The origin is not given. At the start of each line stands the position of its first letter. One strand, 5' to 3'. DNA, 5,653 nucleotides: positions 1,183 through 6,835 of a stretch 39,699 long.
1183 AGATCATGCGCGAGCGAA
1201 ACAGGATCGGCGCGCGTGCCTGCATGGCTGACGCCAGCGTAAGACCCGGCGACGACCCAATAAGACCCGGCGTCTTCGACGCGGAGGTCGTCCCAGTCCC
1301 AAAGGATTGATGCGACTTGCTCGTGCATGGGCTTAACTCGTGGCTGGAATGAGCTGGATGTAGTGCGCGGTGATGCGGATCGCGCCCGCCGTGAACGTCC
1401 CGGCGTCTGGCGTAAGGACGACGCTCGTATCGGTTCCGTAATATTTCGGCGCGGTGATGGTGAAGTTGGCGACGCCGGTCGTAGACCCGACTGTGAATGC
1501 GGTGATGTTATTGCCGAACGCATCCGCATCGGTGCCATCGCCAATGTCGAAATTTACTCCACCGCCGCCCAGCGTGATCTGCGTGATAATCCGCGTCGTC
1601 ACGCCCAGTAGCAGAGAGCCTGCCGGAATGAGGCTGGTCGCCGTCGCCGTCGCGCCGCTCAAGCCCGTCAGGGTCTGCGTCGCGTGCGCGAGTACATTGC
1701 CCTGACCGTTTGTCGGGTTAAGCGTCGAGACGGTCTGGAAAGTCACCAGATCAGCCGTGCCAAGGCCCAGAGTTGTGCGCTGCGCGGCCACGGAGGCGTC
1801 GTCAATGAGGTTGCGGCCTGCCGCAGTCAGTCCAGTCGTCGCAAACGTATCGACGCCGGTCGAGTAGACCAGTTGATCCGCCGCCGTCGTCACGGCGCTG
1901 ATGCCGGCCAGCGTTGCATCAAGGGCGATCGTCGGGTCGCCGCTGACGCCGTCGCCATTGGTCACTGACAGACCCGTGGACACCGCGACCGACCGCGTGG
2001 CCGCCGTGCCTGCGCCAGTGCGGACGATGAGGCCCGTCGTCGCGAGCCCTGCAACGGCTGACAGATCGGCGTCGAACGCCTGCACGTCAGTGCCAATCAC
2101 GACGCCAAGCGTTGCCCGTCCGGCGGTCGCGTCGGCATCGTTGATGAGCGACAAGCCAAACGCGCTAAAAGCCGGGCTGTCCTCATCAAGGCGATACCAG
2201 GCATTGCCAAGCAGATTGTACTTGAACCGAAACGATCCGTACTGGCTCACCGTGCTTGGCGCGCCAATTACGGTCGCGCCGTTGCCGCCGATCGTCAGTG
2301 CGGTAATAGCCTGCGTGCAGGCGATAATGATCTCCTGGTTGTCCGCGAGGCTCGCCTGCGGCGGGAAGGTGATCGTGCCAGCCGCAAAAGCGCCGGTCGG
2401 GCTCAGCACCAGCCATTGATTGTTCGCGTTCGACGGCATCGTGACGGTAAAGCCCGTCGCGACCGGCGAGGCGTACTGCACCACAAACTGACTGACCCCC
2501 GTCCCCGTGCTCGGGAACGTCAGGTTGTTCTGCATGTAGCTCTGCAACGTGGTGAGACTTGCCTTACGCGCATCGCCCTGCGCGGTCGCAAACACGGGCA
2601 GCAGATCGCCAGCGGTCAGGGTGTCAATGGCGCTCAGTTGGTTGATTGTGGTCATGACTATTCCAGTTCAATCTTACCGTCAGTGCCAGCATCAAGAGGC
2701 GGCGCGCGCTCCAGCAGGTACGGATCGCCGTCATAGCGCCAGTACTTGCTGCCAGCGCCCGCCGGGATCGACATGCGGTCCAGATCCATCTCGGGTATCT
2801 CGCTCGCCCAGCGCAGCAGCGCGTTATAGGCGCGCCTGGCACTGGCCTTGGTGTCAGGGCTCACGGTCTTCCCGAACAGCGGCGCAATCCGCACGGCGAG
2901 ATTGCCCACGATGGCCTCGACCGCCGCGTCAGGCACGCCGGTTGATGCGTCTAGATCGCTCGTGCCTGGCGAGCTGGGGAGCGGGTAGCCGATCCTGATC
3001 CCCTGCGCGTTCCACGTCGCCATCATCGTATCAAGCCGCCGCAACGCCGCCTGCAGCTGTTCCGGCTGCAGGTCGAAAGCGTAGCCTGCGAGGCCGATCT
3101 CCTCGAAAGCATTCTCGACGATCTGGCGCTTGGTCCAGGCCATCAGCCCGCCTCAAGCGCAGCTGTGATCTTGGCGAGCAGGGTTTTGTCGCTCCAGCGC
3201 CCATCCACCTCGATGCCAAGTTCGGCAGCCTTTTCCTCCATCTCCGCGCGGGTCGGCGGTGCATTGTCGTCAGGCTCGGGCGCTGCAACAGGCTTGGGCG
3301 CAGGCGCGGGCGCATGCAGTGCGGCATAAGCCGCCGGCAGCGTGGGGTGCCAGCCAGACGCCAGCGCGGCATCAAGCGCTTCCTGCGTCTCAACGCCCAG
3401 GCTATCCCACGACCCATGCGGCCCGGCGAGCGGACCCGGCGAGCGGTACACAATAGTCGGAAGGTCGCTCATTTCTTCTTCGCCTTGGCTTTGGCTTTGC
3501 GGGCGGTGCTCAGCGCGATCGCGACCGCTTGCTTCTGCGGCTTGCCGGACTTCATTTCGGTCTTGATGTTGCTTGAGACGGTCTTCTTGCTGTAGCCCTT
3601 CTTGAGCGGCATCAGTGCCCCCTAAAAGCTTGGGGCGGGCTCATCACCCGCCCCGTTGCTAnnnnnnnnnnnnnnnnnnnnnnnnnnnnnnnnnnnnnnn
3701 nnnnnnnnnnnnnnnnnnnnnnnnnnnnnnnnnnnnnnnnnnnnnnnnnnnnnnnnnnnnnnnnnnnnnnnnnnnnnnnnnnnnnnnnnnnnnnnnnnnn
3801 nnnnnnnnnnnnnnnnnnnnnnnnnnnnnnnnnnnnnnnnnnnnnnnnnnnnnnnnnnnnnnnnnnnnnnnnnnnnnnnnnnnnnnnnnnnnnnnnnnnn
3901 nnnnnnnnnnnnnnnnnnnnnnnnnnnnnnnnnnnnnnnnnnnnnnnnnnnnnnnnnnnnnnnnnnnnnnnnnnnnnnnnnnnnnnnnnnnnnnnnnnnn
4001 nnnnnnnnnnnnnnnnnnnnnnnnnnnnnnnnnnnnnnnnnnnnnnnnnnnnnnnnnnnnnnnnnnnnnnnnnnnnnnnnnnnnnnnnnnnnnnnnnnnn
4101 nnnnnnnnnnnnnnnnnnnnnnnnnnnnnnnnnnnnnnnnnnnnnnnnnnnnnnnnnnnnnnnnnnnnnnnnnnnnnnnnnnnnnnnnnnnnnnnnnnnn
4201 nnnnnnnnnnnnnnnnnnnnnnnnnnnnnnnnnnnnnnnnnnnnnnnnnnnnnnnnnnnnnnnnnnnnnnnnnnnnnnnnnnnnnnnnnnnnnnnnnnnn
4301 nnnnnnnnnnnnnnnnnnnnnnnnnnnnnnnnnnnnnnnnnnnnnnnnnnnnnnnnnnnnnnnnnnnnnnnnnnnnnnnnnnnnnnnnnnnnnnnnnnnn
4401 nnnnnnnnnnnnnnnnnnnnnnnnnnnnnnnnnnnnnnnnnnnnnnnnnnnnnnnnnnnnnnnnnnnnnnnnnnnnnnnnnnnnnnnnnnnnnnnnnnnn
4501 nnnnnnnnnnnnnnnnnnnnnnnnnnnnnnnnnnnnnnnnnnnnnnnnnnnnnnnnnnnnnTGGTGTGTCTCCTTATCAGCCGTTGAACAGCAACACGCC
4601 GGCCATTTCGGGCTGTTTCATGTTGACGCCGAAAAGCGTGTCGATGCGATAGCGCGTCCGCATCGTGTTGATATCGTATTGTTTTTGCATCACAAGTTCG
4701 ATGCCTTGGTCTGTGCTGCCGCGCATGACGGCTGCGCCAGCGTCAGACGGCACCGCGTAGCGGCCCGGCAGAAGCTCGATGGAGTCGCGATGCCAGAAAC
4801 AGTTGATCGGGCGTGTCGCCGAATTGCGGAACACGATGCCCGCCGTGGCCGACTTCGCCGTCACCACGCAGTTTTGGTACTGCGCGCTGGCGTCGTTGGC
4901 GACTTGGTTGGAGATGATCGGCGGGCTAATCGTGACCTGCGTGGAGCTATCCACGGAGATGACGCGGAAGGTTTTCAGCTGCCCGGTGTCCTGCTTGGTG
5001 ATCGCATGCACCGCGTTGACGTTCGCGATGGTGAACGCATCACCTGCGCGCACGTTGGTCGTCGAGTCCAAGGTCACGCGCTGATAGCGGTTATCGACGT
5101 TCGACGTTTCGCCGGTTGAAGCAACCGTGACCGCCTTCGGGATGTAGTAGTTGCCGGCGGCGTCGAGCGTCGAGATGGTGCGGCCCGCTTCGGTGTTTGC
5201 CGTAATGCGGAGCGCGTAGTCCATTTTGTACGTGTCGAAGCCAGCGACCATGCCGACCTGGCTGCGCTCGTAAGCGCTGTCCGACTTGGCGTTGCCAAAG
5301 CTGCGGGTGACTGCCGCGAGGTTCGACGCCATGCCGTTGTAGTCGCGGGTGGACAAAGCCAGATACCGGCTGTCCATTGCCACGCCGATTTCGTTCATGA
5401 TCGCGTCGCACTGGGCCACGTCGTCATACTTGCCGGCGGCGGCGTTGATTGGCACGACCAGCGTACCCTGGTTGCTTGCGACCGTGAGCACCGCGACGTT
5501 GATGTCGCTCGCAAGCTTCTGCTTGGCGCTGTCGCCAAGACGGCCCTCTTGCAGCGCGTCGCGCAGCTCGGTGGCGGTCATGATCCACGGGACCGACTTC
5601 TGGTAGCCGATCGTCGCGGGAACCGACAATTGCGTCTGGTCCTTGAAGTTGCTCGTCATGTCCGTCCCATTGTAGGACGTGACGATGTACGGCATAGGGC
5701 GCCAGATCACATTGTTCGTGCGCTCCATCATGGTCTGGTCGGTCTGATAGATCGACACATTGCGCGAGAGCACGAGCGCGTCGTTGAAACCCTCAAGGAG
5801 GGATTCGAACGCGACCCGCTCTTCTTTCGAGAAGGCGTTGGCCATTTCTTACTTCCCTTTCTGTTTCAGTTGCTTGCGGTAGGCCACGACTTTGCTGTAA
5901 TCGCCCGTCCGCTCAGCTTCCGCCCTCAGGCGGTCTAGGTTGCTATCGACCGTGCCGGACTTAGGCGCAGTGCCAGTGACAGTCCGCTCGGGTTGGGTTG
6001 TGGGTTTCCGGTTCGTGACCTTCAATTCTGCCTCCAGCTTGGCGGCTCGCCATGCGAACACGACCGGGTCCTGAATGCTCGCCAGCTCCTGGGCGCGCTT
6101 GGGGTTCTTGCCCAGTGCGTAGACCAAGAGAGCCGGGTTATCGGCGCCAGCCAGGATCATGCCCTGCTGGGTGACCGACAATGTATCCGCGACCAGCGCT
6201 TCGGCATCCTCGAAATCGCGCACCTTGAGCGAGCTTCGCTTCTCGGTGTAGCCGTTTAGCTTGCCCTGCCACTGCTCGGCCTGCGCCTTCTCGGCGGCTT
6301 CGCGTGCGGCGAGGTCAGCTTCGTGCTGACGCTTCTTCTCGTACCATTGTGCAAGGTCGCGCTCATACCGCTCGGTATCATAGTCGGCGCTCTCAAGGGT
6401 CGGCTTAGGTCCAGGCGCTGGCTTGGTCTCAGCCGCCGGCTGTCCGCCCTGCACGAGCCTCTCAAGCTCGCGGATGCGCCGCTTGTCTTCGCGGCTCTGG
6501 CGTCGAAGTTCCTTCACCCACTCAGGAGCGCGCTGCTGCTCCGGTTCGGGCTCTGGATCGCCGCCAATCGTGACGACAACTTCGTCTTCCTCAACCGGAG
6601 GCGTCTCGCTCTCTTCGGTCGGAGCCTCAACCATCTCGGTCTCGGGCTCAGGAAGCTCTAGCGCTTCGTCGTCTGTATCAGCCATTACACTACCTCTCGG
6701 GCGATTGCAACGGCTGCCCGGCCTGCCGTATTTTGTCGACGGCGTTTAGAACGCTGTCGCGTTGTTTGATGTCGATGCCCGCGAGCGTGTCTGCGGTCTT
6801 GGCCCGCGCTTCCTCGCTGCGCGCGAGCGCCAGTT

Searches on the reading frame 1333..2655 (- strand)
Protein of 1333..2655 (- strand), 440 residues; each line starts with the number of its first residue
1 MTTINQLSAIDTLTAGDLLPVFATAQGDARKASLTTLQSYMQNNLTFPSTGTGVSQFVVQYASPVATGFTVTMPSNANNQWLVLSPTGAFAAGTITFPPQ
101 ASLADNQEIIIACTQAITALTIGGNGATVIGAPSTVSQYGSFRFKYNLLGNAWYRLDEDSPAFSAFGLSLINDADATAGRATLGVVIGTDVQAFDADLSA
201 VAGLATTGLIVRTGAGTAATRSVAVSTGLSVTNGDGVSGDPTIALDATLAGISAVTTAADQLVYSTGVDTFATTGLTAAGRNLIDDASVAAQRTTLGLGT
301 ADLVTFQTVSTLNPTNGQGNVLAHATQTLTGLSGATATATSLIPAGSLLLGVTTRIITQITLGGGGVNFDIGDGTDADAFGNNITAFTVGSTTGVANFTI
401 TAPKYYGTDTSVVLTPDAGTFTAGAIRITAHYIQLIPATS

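Call 25: search_protein_families(library=phrogs, proteins=[window:1333-2655:-], max_evalue=0.001)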
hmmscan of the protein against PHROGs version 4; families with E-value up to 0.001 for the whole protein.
window:1333-2655:- (440 aa): 8 families
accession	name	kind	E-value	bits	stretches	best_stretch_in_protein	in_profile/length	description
phrog_15388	-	unknown function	7.5e-15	56.1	1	201-440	123-345/345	-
phrog_697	-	head and packaging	3e-13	49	1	183-248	166-233/2079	structural protein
phrog_36707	-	tail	3.3e-10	41.2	1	245-306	115-176/288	tail fiber protein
phrog_24210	-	tail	5e-10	40.3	1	215-302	48-130/303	tail fiber protein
phrog_2631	-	tail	7.8e-08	32.3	1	244-308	421-485/644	tail fiber protein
phrog_11303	-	tail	1.6e-05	25.9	1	244-339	92-182/231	tail fiber protein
phrog_1197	-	tail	0.00019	21.6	1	214-304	316-381/715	tail protein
phrog_2097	-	tail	0.00022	21.1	1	179-307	90-217/644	tail fiber protein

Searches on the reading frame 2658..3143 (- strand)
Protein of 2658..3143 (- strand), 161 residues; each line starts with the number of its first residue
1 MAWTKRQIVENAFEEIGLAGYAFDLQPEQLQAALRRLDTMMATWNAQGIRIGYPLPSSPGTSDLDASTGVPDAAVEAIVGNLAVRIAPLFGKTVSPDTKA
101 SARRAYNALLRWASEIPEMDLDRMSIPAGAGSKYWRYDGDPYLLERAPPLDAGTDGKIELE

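Call 25: search_protein_families(library=phrogs, proteins=[window:2658-3143:-], max_evalue=0.001)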
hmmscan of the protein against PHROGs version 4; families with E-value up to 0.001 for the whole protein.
window:2658-3143:- (161 aa): 2 families
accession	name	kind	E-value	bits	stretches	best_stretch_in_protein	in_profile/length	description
phrog_637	-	connector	1.8e-30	106.9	1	2-147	3-149/156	head-tail adaptor Ad3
phrog_12985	-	unknown function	3.6e-06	27.9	0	66-111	165-210/238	-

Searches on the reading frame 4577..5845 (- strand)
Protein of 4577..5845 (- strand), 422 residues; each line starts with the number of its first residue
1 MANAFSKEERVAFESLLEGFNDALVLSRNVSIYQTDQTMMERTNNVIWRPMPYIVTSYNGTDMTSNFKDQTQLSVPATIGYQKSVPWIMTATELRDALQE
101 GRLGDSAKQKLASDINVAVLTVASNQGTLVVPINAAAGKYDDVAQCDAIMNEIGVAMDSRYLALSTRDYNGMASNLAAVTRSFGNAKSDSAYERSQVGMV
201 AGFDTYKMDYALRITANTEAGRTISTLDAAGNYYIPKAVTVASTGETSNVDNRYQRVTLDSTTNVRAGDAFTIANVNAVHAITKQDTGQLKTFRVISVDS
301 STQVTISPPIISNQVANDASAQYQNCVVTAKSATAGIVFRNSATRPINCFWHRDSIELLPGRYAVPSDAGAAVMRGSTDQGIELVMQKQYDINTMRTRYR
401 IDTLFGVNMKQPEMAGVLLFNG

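Call 25: search_protein_families(library=phrogs, proteins=[window:4577-5845:-], max_evalue=0.001)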
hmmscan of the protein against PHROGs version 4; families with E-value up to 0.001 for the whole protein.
window:4577-5845:- (422 aa): 2 families
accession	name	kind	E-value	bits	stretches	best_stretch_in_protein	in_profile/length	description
phrog_283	-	head and packaging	1.4e-75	256.1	1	1-420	1-383/385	major head protein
phrog_22632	-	head and packaging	4.3e-10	41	1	12-206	12-212/226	head protein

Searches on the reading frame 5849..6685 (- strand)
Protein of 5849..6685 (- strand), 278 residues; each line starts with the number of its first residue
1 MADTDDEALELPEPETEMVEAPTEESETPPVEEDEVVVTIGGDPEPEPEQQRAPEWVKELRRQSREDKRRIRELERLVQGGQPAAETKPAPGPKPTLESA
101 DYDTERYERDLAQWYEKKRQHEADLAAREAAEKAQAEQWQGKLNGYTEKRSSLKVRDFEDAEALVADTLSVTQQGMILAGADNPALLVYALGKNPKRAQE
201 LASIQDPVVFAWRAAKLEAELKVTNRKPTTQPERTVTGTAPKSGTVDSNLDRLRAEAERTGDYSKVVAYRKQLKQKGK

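Call 25: search_protein_families(library=phrogs, proteins=[window:5849-6685:-], max_evalue=0.001)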
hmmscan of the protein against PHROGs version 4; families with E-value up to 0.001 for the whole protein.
window:5849-6685:- (278 aa): 2 families
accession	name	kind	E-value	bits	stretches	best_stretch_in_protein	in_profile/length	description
phrog_648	-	head and packaging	2.5e-55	189.1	1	6-274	14-285/286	head scaffolding protein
phrog_8865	-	head and packaging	3.2e-13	51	1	43-238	68-268/297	head scaffolding protein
